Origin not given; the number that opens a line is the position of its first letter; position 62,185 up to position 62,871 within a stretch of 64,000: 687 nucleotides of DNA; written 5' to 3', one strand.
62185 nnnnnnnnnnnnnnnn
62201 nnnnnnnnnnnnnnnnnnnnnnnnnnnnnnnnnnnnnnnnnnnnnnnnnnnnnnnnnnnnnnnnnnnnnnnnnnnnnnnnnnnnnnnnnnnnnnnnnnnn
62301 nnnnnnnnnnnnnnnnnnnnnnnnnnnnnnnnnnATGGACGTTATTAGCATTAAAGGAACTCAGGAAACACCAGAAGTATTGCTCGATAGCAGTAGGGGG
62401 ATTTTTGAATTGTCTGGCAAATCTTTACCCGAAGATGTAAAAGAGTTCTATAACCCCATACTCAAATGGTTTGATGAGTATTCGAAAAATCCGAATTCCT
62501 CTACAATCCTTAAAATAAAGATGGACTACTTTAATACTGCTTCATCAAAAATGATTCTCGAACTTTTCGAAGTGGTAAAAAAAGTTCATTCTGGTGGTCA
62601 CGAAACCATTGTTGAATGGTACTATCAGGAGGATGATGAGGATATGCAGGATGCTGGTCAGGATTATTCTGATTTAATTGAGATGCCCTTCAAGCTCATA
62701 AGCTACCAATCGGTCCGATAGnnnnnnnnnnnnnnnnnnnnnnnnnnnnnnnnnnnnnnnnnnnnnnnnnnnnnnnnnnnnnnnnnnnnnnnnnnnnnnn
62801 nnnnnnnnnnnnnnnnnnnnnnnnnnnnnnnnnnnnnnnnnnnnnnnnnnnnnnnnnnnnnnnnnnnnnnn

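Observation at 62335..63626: Three tandem DUF1987 (SiaC-like) paralogues with no adjacent kinase or phosphatase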

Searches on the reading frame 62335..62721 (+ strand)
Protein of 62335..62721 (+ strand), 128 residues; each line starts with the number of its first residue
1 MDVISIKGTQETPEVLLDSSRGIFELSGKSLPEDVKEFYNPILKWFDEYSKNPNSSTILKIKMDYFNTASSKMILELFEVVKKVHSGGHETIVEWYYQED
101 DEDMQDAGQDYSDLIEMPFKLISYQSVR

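Call 3: search_protein_families(library=pfam, proteins=[window:62335-62721:+], max_evalue=0.01)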
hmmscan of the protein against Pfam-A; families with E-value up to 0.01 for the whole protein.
window:62335-62721:+ (128 aa): 1 family
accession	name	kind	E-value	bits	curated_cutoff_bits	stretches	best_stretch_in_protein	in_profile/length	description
PF09345.15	SiaC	-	5.7e-41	139.4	24.5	1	6-124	1-120/120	SiaC family regulatory phosphoprotein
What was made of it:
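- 62335..62721 (+): C1 (position-1 paralogue, 128 aa), the most conserved SiaC-family member of the trio. PF09345 E 5.7e-41 (call 3).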

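Call 4: search_protein_families(library=ncbifam, proteins=[window:62335-62721:+], max_evalue=0.01)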
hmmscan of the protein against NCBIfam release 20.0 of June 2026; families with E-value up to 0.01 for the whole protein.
window:62335-62721:+ (128 aa): 1 family
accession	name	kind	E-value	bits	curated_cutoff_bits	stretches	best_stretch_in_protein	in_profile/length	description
NF038265.1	phos_prot_SiaC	equivalog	1.2e-25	89.9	150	1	4-122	3-121/122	biofilm regulation phosphoprotein SiaC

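Call 5: search_solved_structures(query=window:62335-62721:+, max_evalue=1, show_alignments=3)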
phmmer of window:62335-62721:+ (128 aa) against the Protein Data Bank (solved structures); distinct sequences matched with E-value up to 1: 4.
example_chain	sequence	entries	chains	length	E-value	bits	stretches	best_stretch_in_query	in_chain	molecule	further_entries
6kko_C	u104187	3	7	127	7.7e-15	58.3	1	4-122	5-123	DUF1987 domain-containing protein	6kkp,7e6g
6k4f_U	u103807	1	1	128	7.8e-15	58.3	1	4-122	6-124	DUF1987 domain-containing protein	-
3f85_A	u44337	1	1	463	0.0023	21.3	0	21-50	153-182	homo trimeric fusion of CFA/I fimbrial subunits B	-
3f84_A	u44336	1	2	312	0.23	14.8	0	22-50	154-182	CFA/I fimbrial subunit B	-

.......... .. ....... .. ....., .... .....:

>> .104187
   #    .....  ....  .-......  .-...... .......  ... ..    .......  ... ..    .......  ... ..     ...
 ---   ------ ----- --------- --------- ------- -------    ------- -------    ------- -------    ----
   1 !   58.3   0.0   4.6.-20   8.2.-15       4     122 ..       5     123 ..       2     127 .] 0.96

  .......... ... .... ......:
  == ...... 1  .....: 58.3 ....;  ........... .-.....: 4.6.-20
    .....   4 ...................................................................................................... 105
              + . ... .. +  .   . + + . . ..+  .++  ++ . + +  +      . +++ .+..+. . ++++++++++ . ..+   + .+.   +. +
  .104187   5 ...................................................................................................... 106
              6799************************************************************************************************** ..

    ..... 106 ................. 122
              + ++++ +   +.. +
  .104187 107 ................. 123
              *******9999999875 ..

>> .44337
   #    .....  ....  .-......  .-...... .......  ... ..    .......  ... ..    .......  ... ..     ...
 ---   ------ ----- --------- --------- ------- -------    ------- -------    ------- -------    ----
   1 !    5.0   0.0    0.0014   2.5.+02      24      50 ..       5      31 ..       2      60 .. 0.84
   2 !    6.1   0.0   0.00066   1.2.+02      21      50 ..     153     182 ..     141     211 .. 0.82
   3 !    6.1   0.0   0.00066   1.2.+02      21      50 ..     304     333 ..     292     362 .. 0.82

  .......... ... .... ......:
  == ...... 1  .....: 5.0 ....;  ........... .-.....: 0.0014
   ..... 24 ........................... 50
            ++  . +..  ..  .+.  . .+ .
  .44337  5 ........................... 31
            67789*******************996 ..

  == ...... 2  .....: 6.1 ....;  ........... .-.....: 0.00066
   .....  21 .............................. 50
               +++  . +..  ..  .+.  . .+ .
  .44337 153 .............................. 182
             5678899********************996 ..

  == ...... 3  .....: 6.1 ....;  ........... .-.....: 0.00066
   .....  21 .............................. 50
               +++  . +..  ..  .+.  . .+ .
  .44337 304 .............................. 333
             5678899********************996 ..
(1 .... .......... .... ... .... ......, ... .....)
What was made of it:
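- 62335..62721 (+): PDB SiaC 6KKO E 7.7e-15 over residues 4-122 with no gaps (call 5).
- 62536..62538 (+): Codon ACT for Thr68 of C1, aligned with the SiaC phospho-acceptor T68. Gap-free alignment to SiaC (call 5).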

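Call 7: find_encoding_contigs(protein=window:62335-62721:+, flank=10000, max_places=6)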
Protein window:62335-62721:+ (128 aa): 3 contigs read that carry it; 2 places shown.
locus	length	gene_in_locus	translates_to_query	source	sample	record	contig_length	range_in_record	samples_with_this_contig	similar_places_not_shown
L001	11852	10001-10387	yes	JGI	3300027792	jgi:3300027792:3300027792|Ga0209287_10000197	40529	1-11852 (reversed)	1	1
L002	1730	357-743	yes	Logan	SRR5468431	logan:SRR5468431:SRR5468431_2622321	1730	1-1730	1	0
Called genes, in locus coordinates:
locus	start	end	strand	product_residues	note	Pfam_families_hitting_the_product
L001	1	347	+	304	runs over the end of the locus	PF00005:ABC_tran, PF13304:AAA_21 (faint)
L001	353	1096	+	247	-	PF00005:ABC_tran, PF13304:AAA_21 (faint)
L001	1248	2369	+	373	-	PF12679:ABC2_membrane_2, PF12698:ABC2_membrane_3, PF01061:ABC2_membrane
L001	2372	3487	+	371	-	PF12679:ABC2_membrane_2, PF12698:ABC2_membrane_3, PF01061:ABC2_membrane, PF12730:ABC2_membrane_4 (weak)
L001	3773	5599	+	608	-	-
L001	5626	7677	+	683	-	PF04879:Molybdop_Fe4S4, PF00384:Molybdopterin, PF01568:Molydop_binding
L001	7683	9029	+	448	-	PF12838:Fer4_7 (faint), PF13187:Fer4_9 (faint), PF13237:Fer4_10 (faint), PF13247:Fer4_11, PF00037:Fer4 (weak), PF12797:Fer4_2 (weak), PF12837:Fer4_6 (weak), PF04976:DmsC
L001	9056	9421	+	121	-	PF06108:DUF952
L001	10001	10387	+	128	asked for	PF09345:SiaC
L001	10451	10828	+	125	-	PF09345:SiaC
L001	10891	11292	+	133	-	PF09345:SiaC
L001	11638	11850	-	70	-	?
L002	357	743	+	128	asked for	PF09345:SiaC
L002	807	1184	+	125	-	PF09345:SiaC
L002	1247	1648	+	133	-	PF09345:SiaC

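Call 12: find_homologous_proteins(query=window:62335-62721:+, max_evalue=0.00001)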
Query window:62335-62721:+ (128 aa): 1551 proteins with E <= 0.00001 among 1555 candidates; the best 120 are listed.
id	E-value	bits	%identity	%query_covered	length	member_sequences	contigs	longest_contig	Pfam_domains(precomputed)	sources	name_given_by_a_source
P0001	1.3e-74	266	93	100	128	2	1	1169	PF09345.16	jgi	jgi:hypothetical protein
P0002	1.7e-73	262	92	100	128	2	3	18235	PF09345.16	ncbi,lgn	-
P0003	1.9e-73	262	91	100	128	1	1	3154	PF09345.16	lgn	-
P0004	2.8e-73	262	92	100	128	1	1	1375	PF09345.16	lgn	-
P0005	4.3e-73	261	91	100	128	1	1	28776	PF09345.16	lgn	-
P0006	5.1e-73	261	91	100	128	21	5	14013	PF09345.16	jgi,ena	-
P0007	5.2e-73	261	91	100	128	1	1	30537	PF09345.16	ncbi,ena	-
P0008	9.2e-73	260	91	100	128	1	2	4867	PF09345.16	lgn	-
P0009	9.5e-73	260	90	100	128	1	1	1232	PF09345.16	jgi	jgi:hypothetical protein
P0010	3.0e-72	258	90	100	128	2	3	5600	PF09345.16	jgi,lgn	jgi:hypothetical protein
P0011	5.4e-72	258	91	100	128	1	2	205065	PF09345.16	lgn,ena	-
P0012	1.0e-71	257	90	100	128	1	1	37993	PF09345.16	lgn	-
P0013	1.0e-71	257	90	100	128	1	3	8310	PF09345.16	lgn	-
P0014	1.5e-71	256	90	100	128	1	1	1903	PF09345.16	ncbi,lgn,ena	-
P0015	1.5e-71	256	90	100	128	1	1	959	PF09345.16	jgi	-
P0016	1.5e-71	256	90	100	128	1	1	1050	PF09345.16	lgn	-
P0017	1.5e-71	256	90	100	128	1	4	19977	PF09345.16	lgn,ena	-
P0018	1.7e-71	256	89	100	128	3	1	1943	PF09345.16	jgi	jgi:hypothetical protein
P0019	2.0e-71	256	90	100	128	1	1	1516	PF09345.16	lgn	-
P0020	3.1e-71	255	89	100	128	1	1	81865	PF09345.16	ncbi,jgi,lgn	jgi:hypothetical protein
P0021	3.5e-71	255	89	100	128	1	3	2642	PF09345.16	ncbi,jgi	-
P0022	4.8e-71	254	88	100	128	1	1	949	PF09345.16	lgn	-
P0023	1.8e-70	253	87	100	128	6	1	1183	PF09345.16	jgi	jgi:hypothetical protein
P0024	3.0e-70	252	88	100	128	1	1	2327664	PF09345.16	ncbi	ncbi:MAG: DUF1987 domain-containing protein [Tenuifilaceae bacterium]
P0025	1.5e-69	250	86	100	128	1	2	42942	PF09345.16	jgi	jgi:hypothetical protein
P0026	2.3e-69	249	84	100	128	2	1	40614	PF09345.16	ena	-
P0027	5.2e-69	248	86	100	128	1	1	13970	PF09345.16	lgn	-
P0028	6.0e-69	248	88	100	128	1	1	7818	PF09345.16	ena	-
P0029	3.3e-68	245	84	99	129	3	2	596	PF09345.16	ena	-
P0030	1.2e-67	243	85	100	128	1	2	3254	PF09345.16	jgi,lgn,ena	-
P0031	7.3e-64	231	80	99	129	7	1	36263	PF09345.16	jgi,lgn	jgi:hypothetical protein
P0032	1.3e-56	208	71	99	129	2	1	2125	PF09345.16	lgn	-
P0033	1.5e-56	208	67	99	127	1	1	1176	PF09345.16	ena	-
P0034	1.9e-56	207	72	99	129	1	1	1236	PF09345.16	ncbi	-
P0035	2.1e-56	207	70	99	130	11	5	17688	PF09345.16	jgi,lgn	-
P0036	2.5e-56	207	70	99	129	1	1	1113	PF09345.16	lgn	-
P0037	5.2e-56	206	67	99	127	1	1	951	PF09345.16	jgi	jgi:hypothetical protein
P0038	1.1e-55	205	71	99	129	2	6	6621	PF09345.16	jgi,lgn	-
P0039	1.9e-55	204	72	99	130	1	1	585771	PF09345.16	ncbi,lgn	ncbi:MAG: DUF1987 domain-containing protein [Bacteroidales bacterium]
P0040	2.3e-55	204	69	99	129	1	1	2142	PF09345.16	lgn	-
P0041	2.4e-55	204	68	99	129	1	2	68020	PF09345.16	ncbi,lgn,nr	ncbi:MAG: DUF1987 domain-containing protein [Bacteroidales bacterium]|nr:DUF1987 domain-containing p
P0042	2.5e-55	204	68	99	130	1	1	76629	PF09345.16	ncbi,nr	ncbi:MAG: DUF1987 domain-containing protein [Bacteroidales bacterium]|nr:DUF1987 domain-containing p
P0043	2.6e-55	204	65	100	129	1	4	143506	PF09345.16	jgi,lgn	jgi:hypothetical protein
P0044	3.1e-55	203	69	99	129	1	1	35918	PF09345.16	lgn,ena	-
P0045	3.2e-55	203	69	99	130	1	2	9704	PF09345.16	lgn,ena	-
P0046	3.5e-55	203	65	99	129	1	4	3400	PF09345.16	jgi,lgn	jgi:hypothetical protein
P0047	4.3e-55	203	65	99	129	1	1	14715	PF09345.16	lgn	-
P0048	5.5e-55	203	66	100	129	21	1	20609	PF09345.16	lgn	-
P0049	9.5e-55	202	65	99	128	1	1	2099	PF09345.16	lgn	-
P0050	9.9e-55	202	69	99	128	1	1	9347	PF09345.16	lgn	-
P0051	1.5e-54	201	65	99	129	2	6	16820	PF09345.16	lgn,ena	-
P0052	2.4e-54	201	67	99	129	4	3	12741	PF09345.16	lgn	-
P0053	3.3e-54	200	64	100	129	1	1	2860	PF09345.16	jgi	jgi:hypothetical protein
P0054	3.7e-54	200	66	99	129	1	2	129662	PF09345.16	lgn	-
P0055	3.7e-54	200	67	99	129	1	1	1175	PF09345.16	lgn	-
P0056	4.2e-54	200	64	100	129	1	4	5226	PF09345.16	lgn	-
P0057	7.4e-54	199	64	99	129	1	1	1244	PF09345.16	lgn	-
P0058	8.8e-54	199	65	99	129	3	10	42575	PF09345.16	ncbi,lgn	ncbi:MAG: DUF1987 domain-containing protein [Perlabentimonas sp.]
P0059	9.1e-54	199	64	99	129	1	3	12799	PF09345.16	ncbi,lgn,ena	-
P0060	1.1e-53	198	65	99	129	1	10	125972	PF09345.16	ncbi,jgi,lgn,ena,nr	ncbi:MAG TPA: DUF1987 domain-containing protein [Tenuifilaceae bacterium]|nr:DUF1987 domain-containi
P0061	1.1e-53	198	65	99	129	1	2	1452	PF09345.16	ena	-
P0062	1.5e-53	198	68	99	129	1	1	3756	PF09345.16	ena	-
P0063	1.7e-53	198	64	100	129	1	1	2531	PF09345.16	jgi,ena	-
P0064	2.5e-53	197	65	99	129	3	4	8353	PF09345.16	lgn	-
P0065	3.6e-53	197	64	98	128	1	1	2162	PF09345.16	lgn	-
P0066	5.3e-53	196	64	99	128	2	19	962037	PF09345.16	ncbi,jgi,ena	jgi:hypothetical protein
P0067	6.4e-53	196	64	99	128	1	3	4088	PF09345.16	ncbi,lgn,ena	-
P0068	6.6e-53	196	65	99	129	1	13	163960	PF09345.16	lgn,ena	-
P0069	8.1e-53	196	64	99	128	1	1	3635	PF09345.16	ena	-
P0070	9.7e-53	195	64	99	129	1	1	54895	PF09345.16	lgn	-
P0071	1.1e-52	195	64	99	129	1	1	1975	PF09345.16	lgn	-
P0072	1.5e-52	195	65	99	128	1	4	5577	PF09345.16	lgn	-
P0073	1.9e-52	194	65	99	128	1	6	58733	PF09345.16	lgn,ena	-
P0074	1.9e-52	194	65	99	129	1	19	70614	PF09345.16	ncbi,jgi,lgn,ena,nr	ncbi:MAG: DUF1987 domain-containing protein [Bacteroidales bacterium]|jgi:hypothetical protein|nr:DU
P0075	2.2e-52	194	66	98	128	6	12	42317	PF09345.16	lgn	-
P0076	2.4e-52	194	65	99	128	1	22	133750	PF09345.16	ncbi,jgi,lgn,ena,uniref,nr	ncbi:MAG: DUF1987 domain-containing protein [Tenuifilaceae bacterium]|jgi:hypothetical protein|unire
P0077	2.8e-52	194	65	99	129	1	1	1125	PF09345.16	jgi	-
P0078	4.6e-52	193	63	99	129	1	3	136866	PF09345.16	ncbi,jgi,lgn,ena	-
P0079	4.8e-52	193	65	99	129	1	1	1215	PF09345.16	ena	-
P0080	5.3e-52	193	63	98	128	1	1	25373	PF09345.16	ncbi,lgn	-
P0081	6.1e-52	193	67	96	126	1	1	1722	PF09345.16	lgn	-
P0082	6.8e-52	193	63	98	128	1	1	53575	PF09345.16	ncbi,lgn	-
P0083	7.1e-52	193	62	99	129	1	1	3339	PF09345.16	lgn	-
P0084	9.7e-52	192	61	99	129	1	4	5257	PF09345.16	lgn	-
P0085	1.1e-51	192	64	98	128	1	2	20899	PF09345.16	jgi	jgi:hypothetical protein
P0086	1.1e-51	192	61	99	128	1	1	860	PF09345.16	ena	-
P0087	1.2e-51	192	65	98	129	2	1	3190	PF09345.16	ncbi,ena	-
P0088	1.2e-51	192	64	98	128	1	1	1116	PF09345.16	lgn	-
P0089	1.4e-51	192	65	99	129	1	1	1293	PF09345.16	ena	-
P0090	1.7e-51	191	62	99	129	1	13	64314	PF09345.16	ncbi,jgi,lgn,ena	jgi:hypothetical protein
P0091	2.0e-51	191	61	99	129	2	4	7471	PF09345.16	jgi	jgi:hypothetical protein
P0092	2.1e-51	191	65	99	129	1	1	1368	PF09345.16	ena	-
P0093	2.2e-51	191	61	99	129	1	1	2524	PF09345.16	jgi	jgi:hypothetical protein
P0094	2.2e-51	191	63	99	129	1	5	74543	PF09345.16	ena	-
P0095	2.5e-51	191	62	98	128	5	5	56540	PF09345.16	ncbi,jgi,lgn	-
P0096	2.5e-51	191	61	99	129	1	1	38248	PF09345.16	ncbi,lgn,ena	-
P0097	3.2e-51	190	64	99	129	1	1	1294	PF09345.16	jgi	-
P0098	3.8e-51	190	61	99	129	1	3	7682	PF09345.16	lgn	-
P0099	4.0e-51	190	64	99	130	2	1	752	PF09345.16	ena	-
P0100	4.1e-51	190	63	99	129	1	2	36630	PF09345.16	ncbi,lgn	-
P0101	5.0e-51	190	61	99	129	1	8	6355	PF09345.16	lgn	-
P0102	5.2e-51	190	61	99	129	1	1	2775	PF09345.16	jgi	jgi:hypothetical protein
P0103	6.5e-51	189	65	99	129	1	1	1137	PF09345.16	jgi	jgi:alpha-amylase/alpha-mannosidase (GH57 family)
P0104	7.0e-51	189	66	96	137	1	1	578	PF09345.16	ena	-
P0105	7.7e-51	189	63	99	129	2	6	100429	PF09345.16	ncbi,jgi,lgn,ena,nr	ncbi:MAG: DUF1987 domain-containing protein [Bacteroidales bacterium]|nr:DUF1987 domain-containing p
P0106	7.9e-51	189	59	99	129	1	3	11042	PF09345.16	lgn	-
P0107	8.6e-51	189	59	99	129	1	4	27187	PF09345.16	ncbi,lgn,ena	-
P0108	8.8e-51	189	60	99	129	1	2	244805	PF09345.16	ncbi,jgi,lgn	-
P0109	9.7e-51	189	64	99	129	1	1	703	PF09345.16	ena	-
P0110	1.3e-50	189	65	99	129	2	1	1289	PF09345.16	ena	-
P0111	1.3e-50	189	60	99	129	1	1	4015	PF09345.16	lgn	-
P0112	1.3e-50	188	65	96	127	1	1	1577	PF09345.16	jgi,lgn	jgi:hypothetical protein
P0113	1.6e-50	188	62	99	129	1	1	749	PF09345.16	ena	-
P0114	1.7e-50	188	60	99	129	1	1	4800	PF09345.16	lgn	-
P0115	3.0e-50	187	61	99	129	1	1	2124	PF09345.16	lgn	-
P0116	3.6e-50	187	66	99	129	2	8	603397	PF09345.16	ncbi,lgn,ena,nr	ncbi:MAG: DUF1987 domain-containing protein [Bacteroidales bacterium]|nr:DUF1987 domain-containing p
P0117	4.8e-50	187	64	98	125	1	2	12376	PF09345.16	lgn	-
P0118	8.9e-50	186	61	99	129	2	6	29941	PF09345.16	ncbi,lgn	ncbi:MAG: DUF1987 domain-containing protein [Bacteroidota bacterium]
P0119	1.0e-49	186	62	99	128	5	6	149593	PF09345.16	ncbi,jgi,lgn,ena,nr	ncbi:MAG: DUF1987 domain-containing protein [Tenuifilaceae bacterium]|jgi:hypothetical protein|nr:DU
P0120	1.1e-49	186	63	99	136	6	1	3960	PF09345.16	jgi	-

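Call 13: find_encoding_contigs(protein=P0024, flank=10000, max_places=3)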
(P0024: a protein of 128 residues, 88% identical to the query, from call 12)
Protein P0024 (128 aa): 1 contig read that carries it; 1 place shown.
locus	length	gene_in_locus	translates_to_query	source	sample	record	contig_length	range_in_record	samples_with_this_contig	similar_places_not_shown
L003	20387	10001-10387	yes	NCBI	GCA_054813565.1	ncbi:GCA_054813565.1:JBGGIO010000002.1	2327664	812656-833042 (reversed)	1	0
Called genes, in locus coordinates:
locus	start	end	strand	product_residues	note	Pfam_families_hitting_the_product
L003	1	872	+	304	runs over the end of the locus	PF00005:ABC_tran, PF13304:AAA_21 (faint)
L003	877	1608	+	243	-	PF00005:ABC_tran, PF13304:AAA_21 (weak)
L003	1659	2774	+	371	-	PF12679:ABC2_membrane_2, PF12698:ABC2_membrane_3, PF01061:ABC2_membrane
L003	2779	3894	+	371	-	PF12679:ABC2_membrane_2, PF12698:ABC2_membrane_3, PF01061:ABC2_membrane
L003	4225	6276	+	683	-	-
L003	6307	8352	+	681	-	PF04879:Molybdop_Fe4S4, PF00384:Molybdopterin, PF01568:Molydop_binding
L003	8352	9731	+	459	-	PF12838:Fer4_7 (faint), PF13237:Fer4_10 (faint), PF13247:Fer4_11, PF00037:Fer4, PF12797:Fer4_2 (weak), PF12837:Fer4_6 (weak), PF13187:Fer4_9 (weak), PF04976:DmsC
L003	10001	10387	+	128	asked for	PF09345:SiaC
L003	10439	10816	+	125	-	PF09345:SiaC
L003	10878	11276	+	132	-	PF09345:SiaC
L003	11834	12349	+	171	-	PF14060:DUF4252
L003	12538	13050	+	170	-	PF14060:DUF4252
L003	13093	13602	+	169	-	PF04542:Sigma70_r2, PF08281:Sigma70_r4_2, PF04545:Sigma70_r4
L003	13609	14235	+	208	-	-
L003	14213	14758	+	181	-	PF14060:DUF4252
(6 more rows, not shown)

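Call 14: find_encoding_contigs(protein=P0066, flank=10000, max_places=3)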
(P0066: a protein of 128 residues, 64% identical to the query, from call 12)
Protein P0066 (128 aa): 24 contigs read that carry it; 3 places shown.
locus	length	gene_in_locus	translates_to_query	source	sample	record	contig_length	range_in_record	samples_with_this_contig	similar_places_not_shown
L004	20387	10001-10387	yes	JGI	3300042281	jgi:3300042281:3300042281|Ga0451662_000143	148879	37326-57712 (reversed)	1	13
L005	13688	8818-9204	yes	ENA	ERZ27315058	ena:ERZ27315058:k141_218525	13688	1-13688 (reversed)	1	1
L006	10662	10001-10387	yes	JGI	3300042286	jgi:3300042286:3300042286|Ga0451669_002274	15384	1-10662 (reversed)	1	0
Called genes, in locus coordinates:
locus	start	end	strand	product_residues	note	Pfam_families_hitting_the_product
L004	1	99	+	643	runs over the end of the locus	-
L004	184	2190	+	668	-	PF00384:Molybdopterin, PF01568:Molydop_binding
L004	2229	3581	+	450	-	PF03572:Peptidase_S41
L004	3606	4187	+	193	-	PF01965:DJ-1_PfpI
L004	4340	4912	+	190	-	-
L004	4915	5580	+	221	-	PF10677:DUF2490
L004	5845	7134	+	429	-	PF00364:Biotin_lipoyl, PF02817:E3_binding, PF00198:2-oxoacid_dh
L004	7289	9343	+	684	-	PF00676:E1_dh, PF02779:Transket_pyr, PF02780:Transketolase_C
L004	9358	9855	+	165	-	PF00258:Flavodoxin_1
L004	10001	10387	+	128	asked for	PF09345:SiaC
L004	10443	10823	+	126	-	PF09345:SiaC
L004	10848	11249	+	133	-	PF09345:SiaC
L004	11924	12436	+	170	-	PF14060:DUF4252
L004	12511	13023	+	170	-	PF14060:DUF4252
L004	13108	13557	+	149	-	PF04542:Sigma70_r2, PF08281:Sigma70_r4_2, PF04545:Sigma70_r4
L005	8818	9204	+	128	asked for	PF09345:SiaC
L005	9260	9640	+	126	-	PF09345:SiaC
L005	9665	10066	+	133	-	PF09345:SiaC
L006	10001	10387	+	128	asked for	PF09345:SiaC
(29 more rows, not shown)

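Call 18: find_related_loci(query=A2, collection=genome_contigs, flank=10000)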
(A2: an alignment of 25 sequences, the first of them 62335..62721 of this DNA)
Query A2 (128 aa) in genome_contigs; peptide patterns used: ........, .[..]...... (x = any residue, [..] = any of these).
293 stretches matched a pattern; 153 encode a relative of the query (tblastn E <= 1e-3); the best 80 are kept; 80 distinct loci.
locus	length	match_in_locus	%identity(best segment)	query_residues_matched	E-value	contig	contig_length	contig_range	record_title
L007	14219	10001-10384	92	1-128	2e-78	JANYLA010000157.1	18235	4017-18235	MAG: Bacteroidales bacterium isolate GL140_5_metabinner_76 GL140_5_k141_3481000, whole genome shotgun sequence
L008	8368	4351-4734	91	1-128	3e-77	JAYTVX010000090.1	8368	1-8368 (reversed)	MAG: Bacteroidales bacterium isolate GFS_5746 GFS_5746_89, whole genome shotgun sequence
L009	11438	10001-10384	89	1-128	3e-76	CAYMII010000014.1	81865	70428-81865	MAG TPA_asm: uncultured Rikenellaceae bacterium isolate SRP220891_co4_292 genome assembly, contig: NODE_378_length_81865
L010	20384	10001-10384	89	1-128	3e-76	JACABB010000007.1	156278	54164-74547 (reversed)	MAG: Bacteroidales bacterium isolate Cfx3-06 MAG06_7, whole genome shotgun sequence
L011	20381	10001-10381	69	1-127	6e-61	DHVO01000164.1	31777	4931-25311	MAG TPA_asm: Bacteroidales bacterium UBA5206 UBA5206_contig_33249, whole genome shotgun sequence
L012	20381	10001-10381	72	1-127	2e-60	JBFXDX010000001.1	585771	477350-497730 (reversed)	MAG: Bacteroidales bacterium isolate CA_2019_TPIn_102 NODE_21_length_585771_cov_9.437838_TPIn, whole genome shotgun sequ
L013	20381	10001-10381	68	1-127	4e-60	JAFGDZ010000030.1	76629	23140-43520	MAG: Bacteroidales bacterium isolate Zod_Metabat.1203 k87_5495836, whole genome shotgun sequence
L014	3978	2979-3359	67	1-127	4e-59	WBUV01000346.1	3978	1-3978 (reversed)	MAG: Bacteroidales bacterium isolate SB25 contig_8223, whole genome shotgun sequence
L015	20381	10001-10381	65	1-127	4e-58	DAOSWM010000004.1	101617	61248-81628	MAG TPA_asm: Tenuifilaceae bacterium isolate AMR_MDS_2137 NODE_101_length_101617_cov_26.704181, whole genome shotgun seq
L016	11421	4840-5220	65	1-127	4e-58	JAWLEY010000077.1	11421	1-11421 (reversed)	MAG: Perlabentimonas sp. isolate 20BLK6-1.bin.99 NODE_6190_length_11421_cov_12.763469, whole genome shotgun sequence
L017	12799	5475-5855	64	1-127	3e-58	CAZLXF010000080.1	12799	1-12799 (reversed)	MAG TPA_asm: uncultured Rikenellaceae bacterium isolate binchicken_co42_501 genome assembly, contig: NODE_7534_length_12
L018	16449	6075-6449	66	1-125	4e-57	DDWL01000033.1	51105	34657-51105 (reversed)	MAG TPA_asm: Bacteroidales bacterium UBA2287 UBA2287_contig_14005, whole genome shotgun sequence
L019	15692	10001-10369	67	1-123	4e-57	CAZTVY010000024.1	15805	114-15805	MAG TPA_asm: uncultured Rikenellaceae bacterium isolate SRP216815_co1_224 genome assembly, contig: NODE_4542_length_1580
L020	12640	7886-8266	64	1-127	3e-57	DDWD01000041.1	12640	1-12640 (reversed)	MAG TPA_asm: Bacteroidales bacterium UBA2295 UBA2295_contig_57191, whole genome shotgun sequence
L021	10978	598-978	65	1-127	4e-57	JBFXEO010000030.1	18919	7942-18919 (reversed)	MAG: Bacteroidales bacterium isolate CA_2019_TPIn_118 NODE_9585_length_18919_cov_3.770913_TPIn, whole genome shotgun seq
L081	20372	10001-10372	52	1-124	5e-41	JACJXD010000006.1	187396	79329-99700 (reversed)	MAG: Bacteroidales bacterium isolate HK-STAS-BACT-3 HK-STAS-BACT-3_6, whole genome shotgun sequence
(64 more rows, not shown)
